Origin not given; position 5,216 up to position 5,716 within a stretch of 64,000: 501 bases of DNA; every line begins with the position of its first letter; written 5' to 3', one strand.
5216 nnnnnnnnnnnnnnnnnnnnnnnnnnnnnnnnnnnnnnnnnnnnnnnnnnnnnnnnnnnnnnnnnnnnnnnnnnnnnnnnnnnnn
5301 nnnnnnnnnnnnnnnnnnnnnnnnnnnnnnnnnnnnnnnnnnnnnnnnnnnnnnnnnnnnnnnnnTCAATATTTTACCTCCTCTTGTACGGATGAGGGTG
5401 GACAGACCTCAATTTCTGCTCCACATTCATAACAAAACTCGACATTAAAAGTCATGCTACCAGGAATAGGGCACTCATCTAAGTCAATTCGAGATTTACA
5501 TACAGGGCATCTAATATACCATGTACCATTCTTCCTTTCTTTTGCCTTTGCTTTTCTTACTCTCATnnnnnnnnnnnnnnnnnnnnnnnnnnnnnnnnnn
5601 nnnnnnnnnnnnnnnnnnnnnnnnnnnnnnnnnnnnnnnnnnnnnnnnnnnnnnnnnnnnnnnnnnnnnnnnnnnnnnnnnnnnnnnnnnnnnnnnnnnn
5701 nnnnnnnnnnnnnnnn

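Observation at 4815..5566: Zinc-ribbon and 184-aa ORFs translationally coupled to the methyltransferase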

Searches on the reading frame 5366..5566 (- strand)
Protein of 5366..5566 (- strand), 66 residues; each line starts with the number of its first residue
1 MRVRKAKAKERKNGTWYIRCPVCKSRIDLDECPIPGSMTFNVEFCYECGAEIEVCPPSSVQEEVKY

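Call 3: search_protein_families(library=pfam, proteins=[window:5366-5566:-], max_evalue=1)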
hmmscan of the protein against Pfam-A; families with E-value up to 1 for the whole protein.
window:5366-5566:- (66 aa): 13 families
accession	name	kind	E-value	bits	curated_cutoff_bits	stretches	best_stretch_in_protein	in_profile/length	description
PF21344.3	Zn_ribbon_LysW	-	0.00059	19.9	27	1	19-55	2-34/46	Alpha-aminoadipate carrier protein LysW-like, globular domain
PF12773.13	DZR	-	0.008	16.8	27.3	2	19-49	14-45/45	Double zinc ribbon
PF14369.11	Zn_ribbon_19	-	0.0097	16.5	30.8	1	44-59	4-19/35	zinc-ribbon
PF02428.20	Prot_inhib_II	-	0.11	13.4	22.3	1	22-55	6-38/51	Potato type II proteinase inhibitor family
PF25169.1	DUF7830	-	0.11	12.8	27.5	0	2-29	19-46/72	Domain of unknown function (DUF7830)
PF07191.17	Zn_ribbon_6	-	0.12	12.9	25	1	19-55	2-42/67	Double zinc ribbon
PF23451.1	Zn_ribbon_PaaD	-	0.14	12.2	27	1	6-26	3-23/53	PaaD zinc beta ribbon domain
PF13248.11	Zn_ribbon_3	-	0.14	12.1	27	1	32-52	5-26/26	zinc-ribbon domain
PF25160.1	LdpA_Fe-S-bd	-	0.16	12.2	27.6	1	41-62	24-45/49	LdpA Fe-S cluster-binding domain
PF24441.1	DUF7560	-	0.21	11.7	27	0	19-31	7-19/44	Family of unknown function (DUF7560)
PF23548.1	Zn_ribbon_FGT1_2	-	0.29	11.2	27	1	18-30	21-33/35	FORGETTER1 second zinc ribbon domain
PF22191.2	IBR_1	-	0.57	10.6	27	0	18-49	4-36/47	IBR domain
PF23454.1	Zn_ribbon_Brz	-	0.91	10.6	27.9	0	45-62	8-25/58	Transcriptional regulator Brz zinc beta ribbon domain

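Call 4: search_protein_families(library=ncbifam, proteins=[window:5366-5566:-], max_evalue=1)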
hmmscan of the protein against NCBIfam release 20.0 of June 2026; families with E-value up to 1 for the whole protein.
window:5366-5566:- (66 aa): 8 families
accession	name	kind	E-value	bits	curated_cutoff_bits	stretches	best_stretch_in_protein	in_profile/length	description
TIGR03287.1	methan_mark_16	hypoth_equivalog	0.013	13.9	363.95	1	19-62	303-349/391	methanogenesis marker 16 metalloprotein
NF009623.0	PRK13130.1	equivalog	0.036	14.1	68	1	26-58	2-33/56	RNA-protein complex protein Nop10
NF006221.0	PRK08348.1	subfamily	0.062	13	124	1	36-60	37-61/136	NADH-plastoquinone oxidoreductase subunit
TIGR01206.1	lysW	equivalog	0.076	12.9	53.2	1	19-55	4-35/54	lysine biosynthesis protein LysW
TIGR02179.1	PorD_KorD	subfamily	0.084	13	60.05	1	38-61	50-73/78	2-oxoacid:acceptor oxidoreductase, delta subunit, pyruvate/2-ketoisovalerate family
NF003103.0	PRK04023.1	equivalog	0.16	9.5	1269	1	11-57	624-670/1125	DNA polymerase II large subunit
NF058577.1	FdxA_fam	equivalog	0.86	9.9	65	0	18-56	10-49/52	4Fe-4S ferredoxin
NF041070.1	carrier_LysW_Arch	domain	0.98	9.5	75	0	19-56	4-37/57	alpha-aminoadipate/glutamate carrier protein LysW/ArgW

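Call 5: search_protein_families(library=padloc, proteins=[window:5366-5566:-], max_evalue=1)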
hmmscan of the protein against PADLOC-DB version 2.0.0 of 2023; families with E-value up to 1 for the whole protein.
window:5366-5566:- (66 aa): 0 families

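Call 56: search_protein_families(library=phrogs, proteins=[window:5366-5566:-], max_evalue=0.1)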
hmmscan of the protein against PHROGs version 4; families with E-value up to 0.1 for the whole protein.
window:5366-5566:- (66 aa): 5 families
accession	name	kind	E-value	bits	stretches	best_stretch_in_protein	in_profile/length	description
phrog_21525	-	unknown function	0.014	16.9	1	10-51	64-102/108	-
phrog_17976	-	unknown function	0.014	16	1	4-29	81-106/228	-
phrog_16351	-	DNA, RNA and nucleotide metabolism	0.04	15.4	0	27-54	61-89/97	DNA binding protein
phrog_10714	-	unknown function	0.042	15.1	0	14-53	70-100/109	-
phrog_18461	-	unknown function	0.076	14.1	0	5-52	3-52/58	-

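Call 65: find_homologous_proteins(query=window:5366-5566:-, max_evalue=0.01)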
Query window:5366-5566:- (66 aa): 13 proteins with E <= 0.01 among 13 candidates.
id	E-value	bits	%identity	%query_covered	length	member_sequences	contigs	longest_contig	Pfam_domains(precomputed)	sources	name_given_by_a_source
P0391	2.2e-39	150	100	100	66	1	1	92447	-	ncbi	ncbi:MAG: hypothetical protein AB1410_00930 [Acidobacteriota bacterium]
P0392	2.1e-25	105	76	94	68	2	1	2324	-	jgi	jgi:DNA-directed RNA polymerase subunit RPC12/RpoP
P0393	2.7e-25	105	79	88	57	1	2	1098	-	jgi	-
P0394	4.0e-25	105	81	82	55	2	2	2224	-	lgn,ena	-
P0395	4.9e-25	104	69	89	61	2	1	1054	-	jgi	-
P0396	1.7e-24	103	80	82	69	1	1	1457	-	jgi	-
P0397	2.2e-24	102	69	92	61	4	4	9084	-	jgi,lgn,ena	-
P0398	2.6e-22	96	74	82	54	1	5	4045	-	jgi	-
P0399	4.1e-20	89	68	89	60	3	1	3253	-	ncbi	-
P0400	4.9e-20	88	71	86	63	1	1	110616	-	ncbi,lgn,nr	ncbi:MAG: hypothetical protein HXY36_03530 [Chloroflexi bacterium]|nr:hypothetical protein [Chlorofl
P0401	7.3e-19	85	67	88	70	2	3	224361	-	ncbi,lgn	-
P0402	9.2e-19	84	66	85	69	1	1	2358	-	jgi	-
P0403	7.1e-18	82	64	88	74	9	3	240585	-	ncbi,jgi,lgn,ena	jgi:hypothetical protein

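Call 66: find_encoding_contigs(protein=P0403, flank=4000, max_places=3)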
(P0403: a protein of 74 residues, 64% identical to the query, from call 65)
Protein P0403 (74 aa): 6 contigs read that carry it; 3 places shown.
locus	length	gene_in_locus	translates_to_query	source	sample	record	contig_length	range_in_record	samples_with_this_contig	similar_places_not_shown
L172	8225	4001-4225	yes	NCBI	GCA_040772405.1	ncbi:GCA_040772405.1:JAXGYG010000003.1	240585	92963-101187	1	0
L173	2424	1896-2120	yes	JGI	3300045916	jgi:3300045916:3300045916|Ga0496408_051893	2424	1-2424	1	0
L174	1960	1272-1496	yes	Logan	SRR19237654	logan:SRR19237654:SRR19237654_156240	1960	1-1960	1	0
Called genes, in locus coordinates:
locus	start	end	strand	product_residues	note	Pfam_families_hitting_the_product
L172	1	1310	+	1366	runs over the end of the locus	PF01326:PPDK_N, PF00391:PEP-utilizers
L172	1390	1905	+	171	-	PF02632:BioY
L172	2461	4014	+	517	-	PF01555:N6_N4_Mtase, PF01170:UPF0020 (weak), PF02475:TRM5-TYW2_MTfase (faint), PF09445:Methyltransf_15 (weak), PF13847:Methyltransf_31 (weak), PF08241:Methyltransf_11 (faint), PF13649:Methyltransf_25 (faint), PF01555:N6_N4_Mtase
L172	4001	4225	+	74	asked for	-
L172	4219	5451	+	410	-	-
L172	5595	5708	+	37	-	-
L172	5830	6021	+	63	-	-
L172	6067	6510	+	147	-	PF09520:HinfI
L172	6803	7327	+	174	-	PF01965:DJ-1_PfpI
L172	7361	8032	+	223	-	-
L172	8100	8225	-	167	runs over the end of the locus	PF13801:Metal_resist, PF07813:LTXXQ (weak)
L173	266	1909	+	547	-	PF01555:N6_N4_Mtase, PF01170:UPF0020 (faint), PF02475:TRM5-TYW2_MTfase (faint), PF08241:Methyltransf_11 (faint), PF09445:Methyltransf_15 (weak), PF13649:Methyltransf_25 (faint), PF13847:Methyltransf_31 (faint), PF01555:N6_N4_Mtase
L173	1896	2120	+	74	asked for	-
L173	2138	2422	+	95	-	?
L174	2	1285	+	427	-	?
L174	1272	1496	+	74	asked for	-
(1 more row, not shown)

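Call 67: find_encoding_contigs(protein=P0401, flank=4000, max_places=3)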
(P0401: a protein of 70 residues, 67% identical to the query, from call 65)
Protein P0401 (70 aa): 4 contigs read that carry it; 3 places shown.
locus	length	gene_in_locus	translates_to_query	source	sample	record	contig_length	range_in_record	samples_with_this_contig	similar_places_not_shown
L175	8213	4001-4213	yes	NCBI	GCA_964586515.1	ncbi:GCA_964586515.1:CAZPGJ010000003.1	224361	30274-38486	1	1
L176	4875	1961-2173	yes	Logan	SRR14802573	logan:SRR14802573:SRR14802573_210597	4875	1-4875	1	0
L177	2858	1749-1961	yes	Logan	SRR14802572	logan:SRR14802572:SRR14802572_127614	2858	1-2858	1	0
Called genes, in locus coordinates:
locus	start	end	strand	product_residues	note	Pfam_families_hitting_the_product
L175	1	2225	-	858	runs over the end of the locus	PF01624:MutS_I, PF05188:MutS_II, PF05192:MutS_III, PF05190:MutS_IV, PF00488:MutS_V, PF27441:MutS_C (weak)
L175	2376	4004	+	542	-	PF01555:N6_N4_Mtase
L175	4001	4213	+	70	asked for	-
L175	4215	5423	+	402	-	-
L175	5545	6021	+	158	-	PF02130:YbeY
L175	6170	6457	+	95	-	PF08734:GYD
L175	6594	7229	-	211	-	PF13483:Lactamase_B_3, PF12706:Lactamase_B_2 (weak)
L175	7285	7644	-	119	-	PF01957:NfeD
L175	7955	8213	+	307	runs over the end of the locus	PF08279:HTH_11, PF03099:BPL_LplA_LipB, PF02237:BPL_C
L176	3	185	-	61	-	?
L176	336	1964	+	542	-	PF01555:N6_N4_Mtase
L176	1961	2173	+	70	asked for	-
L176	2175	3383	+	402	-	-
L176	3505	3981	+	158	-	PF02130:YbeY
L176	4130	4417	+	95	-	PF08734:GYD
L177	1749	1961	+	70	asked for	-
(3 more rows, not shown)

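Call 68: find_encoding_contigs(protein=P0397, flank=4000, max_places=4)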
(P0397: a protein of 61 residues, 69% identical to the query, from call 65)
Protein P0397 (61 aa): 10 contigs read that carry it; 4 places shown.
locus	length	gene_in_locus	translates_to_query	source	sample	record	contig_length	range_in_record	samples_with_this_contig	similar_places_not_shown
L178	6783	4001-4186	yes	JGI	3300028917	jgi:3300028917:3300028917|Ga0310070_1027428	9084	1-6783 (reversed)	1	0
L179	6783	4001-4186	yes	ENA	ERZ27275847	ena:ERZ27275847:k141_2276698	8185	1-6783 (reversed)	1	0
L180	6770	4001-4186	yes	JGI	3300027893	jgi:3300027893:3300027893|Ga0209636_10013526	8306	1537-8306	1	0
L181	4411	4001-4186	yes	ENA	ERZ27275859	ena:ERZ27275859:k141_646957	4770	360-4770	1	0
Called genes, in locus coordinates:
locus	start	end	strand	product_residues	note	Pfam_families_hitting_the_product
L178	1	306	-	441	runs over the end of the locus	PF00884:Sulfatase, PF16347:SGSH_C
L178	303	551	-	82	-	PF00884:Sulfatase (weak)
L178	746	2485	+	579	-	PF00587:tRNA-synt_2b, PF04073:tRNA_edit, PF03129:HGTP_anticodon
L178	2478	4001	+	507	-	PF01555:N6_N4_Mtase, PF01170:UPF0020 (weak), PF08241:Methyltransf_11 (weak), PF13649:Methyltransf_25 (weak), PF13847:Methyltransf_31, PF01555:N6_N4_Mtase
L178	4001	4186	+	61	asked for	-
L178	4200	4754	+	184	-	-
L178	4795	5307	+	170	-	PF14385:DUF4416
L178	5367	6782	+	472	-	?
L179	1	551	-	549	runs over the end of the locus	PF00884:Sulfatase, PF01663:Phosphodiest (weak), PF16347:SGSH_C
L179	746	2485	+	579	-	PF00587:tRNA-synt_2b, PF04073:tRNA_edit, PF03129:HGTP_anticodon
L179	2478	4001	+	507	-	PF01555:N6_N4_Mtase, PF01170:UPF0020 (weak), PF08241:Methyltransf_11 (weak), PF13649:Methyltransf_25 (weak), PF13847:Methyltransf_31, PF01555:N6_N4_Mtase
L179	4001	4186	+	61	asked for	-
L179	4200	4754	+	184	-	-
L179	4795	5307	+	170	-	PF14385:DUF4416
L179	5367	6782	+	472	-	?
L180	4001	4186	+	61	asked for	-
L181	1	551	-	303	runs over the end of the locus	?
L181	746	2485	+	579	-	PF00587:tRNA-synt_2b, PF04073:tRNA_edit, PF03129:HGTP_anticodon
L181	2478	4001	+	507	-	PF01555:N6_N4_Mtase, PF01170:UPF0020 (weak), PF08241:Methyltransf_11 (weak), PF13649:Methyltransf_25 (weak), PF13847:Methyltransf_31, PF01555:N6_N4_Mtase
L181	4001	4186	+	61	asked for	-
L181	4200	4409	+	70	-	?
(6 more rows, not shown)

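Call 70: search_protein_families(library=pfam, proteins=[L175:4215-5423:+, L172:4219-5451:+, L172:6067-6510:+], max_evalue=1)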
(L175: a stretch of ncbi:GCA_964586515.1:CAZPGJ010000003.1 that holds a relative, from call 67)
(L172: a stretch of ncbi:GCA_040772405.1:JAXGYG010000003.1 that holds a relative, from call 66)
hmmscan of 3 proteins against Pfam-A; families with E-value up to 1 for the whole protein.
L175:4215-5423:+ (402 aa): 0 families

L172:4219-5451:+ (410 aa): 0 families

L172:6067-6510:+ (147 aa): 1 family
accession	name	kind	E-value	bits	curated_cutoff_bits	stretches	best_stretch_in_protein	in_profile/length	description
PF09520.16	RE_TdeIII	-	1.5e-45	156.1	27.2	2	42-132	151-242/242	Type II restriction endonuclease, TdeIII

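Call 71: search_solved_structures(query=L175:4215-5423:+, max_evalue=1)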
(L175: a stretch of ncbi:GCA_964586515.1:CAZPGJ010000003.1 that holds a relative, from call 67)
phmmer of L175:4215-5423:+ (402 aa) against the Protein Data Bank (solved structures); distinct sequences matched with E-value up to 1: 1.
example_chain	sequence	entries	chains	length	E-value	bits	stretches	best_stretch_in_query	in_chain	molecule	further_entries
36hb_C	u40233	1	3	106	0.33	13.1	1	35-79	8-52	CAM1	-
